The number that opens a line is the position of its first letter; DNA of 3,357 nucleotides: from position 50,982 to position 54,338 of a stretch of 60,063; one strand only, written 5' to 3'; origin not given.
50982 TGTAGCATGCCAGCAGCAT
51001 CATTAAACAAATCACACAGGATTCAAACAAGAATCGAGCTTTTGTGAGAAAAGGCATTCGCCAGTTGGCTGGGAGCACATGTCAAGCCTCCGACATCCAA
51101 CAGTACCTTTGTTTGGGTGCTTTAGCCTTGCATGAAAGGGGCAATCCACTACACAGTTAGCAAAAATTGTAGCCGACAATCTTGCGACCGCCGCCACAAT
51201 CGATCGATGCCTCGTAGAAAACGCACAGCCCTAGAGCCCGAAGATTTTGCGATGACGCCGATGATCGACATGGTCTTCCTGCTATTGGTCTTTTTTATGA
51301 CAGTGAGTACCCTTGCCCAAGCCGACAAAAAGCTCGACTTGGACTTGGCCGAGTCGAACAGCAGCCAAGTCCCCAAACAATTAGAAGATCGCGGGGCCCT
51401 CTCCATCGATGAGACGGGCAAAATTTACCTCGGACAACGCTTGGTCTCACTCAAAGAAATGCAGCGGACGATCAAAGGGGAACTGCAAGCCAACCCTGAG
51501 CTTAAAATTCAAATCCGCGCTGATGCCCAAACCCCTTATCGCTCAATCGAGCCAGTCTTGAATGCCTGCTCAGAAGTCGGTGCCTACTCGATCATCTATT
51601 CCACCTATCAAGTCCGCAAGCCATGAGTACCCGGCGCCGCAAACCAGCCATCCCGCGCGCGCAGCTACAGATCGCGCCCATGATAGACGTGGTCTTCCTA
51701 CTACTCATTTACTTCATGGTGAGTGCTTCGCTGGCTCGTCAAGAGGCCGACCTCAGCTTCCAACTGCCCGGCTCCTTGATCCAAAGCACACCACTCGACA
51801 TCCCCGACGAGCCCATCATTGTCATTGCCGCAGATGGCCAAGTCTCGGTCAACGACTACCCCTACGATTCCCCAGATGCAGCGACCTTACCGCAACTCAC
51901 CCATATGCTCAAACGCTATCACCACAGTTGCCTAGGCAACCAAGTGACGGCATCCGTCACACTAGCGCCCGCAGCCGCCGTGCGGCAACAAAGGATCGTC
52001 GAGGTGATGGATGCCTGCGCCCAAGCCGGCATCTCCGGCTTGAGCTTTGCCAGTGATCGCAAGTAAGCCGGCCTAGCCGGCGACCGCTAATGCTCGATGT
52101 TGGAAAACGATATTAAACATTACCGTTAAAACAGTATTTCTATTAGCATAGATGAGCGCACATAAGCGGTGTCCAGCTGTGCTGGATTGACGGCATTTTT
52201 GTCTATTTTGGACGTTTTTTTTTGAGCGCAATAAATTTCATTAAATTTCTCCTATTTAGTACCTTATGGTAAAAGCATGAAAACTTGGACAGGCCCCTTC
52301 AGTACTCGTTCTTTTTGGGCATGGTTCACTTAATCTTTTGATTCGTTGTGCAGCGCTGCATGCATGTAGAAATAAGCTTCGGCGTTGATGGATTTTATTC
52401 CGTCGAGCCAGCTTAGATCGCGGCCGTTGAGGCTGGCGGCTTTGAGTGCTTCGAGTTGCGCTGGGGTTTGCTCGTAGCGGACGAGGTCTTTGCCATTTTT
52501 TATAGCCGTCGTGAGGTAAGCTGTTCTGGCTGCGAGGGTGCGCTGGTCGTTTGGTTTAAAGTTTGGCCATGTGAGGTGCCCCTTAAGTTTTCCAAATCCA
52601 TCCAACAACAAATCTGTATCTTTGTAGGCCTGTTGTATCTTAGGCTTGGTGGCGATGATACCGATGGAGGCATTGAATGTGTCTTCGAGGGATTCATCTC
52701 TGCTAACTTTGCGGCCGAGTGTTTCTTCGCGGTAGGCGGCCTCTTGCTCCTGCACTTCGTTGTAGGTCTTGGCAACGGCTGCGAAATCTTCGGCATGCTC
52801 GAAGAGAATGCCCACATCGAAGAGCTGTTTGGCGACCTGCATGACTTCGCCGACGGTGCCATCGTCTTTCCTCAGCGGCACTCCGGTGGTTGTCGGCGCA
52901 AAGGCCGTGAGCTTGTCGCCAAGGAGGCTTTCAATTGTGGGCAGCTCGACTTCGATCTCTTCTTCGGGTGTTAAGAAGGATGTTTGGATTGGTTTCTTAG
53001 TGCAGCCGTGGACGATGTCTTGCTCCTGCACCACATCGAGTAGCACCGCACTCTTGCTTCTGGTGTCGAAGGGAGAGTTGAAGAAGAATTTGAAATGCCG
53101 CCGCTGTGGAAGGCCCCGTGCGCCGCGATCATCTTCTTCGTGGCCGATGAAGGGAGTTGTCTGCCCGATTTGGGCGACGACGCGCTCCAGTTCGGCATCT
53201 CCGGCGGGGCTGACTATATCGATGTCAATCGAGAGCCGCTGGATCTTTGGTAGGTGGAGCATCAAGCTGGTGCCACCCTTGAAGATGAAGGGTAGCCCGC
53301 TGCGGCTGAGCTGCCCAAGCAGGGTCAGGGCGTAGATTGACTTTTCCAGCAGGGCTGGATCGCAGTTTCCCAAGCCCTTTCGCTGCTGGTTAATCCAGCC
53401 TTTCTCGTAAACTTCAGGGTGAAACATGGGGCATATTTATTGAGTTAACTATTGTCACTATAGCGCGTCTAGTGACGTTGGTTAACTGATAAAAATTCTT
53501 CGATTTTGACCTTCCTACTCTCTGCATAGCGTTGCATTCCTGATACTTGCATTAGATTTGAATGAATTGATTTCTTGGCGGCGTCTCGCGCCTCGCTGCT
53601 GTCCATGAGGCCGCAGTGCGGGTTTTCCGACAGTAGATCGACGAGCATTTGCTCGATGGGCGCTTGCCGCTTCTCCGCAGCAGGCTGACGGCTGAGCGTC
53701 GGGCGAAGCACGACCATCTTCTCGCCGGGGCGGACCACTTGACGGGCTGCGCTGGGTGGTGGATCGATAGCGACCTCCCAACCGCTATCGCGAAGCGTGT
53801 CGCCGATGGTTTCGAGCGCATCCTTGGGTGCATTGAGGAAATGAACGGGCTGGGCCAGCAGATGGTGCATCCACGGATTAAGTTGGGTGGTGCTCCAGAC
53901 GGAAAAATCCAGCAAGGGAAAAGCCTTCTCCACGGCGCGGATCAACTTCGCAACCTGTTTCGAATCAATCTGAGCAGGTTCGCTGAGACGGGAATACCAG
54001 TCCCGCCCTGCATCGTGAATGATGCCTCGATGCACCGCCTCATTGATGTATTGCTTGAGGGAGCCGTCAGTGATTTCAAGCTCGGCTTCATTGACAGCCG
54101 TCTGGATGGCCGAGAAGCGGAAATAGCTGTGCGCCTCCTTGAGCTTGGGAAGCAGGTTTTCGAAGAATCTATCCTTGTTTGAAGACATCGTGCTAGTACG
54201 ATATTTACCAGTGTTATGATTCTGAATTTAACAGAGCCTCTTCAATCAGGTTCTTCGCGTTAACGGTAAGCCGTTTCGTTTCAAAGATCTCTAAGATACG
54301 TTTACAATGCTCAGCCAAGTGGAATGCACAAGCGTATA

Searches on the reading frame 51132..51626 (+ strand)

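Call 87: search_protein_families(library=pfam, proteins=[window:51132-51626:+], max_evalue=0.00001)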
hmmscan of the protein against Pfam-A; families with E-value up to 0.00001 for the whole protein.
window:51132-51626:+ (164 aa): 1 family
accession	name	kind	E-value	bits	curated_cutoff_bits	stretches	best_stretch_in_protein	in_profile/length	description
PF02472.21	ExbD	-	9.8e-25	87.5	25.4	1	38-155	7-122/128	Biopolymer transport protein ExbD/TolR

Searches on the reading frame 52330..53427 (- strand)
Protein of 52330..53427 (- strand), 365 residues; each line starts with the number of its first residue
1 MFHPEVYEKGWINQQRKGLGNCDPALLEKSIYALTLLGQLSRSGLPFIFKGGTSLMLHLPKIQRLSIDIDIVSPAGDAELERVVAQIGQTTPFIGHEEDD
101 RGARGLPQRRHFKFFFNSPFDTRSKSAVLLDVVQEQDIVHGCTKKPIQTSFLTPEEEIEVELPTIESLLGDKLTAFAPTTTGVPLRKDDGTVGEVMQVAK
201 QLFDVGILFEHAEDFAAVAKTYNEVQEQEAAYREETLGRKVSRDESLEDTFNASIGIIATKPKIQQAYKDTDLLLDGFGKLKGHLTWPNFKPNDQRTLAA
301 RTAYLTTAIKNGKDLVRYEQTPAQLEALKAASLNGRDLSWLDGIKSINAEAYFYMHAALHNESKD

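Call 72: search_protein_families(library=pfam, proteins=[window:52330-53427:-], max_evalue=0.00001)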
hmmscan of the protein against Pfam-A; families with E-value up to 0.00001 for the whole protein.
window:52330-53427:- (365 aa): 1 family
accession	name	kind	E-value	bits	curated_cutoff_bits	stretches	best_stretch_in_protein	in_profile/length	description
PF08843.17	AbiEii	-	6.8e-22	79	22.5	1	40-236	8-199/238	Nucleotidyl transferase AbiEii toxin, Type IV TA system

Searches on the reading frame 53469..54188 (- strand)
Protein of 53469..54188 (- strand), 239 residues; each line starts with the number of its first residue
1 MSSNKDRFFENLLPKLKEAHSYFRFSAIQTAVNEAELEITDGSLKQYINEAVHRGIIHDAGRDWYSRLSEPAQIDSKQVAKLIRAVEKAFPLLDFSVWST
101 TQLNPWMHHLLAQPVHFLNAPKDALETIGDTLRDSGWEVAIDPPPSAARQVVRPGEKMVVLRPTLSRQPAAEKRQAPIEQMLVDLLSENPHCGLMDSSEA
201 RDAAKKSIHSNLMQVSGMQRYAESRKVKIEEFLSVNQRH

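Call 87: search_protein_families(library=pfam, proteins=[window:53469-54188:-], max_evalue=0.00001)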
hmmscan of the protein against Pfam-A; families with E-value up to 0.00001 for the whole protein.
window:53469-54188:- (239 aa): 1 family
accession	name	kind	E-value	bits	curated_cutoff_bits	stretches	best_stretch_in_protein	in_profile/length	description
PF20217.3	DUF6577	-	3e-28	99.4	27.8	1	44-234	2-199/204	Family of unknown function (DUF6577)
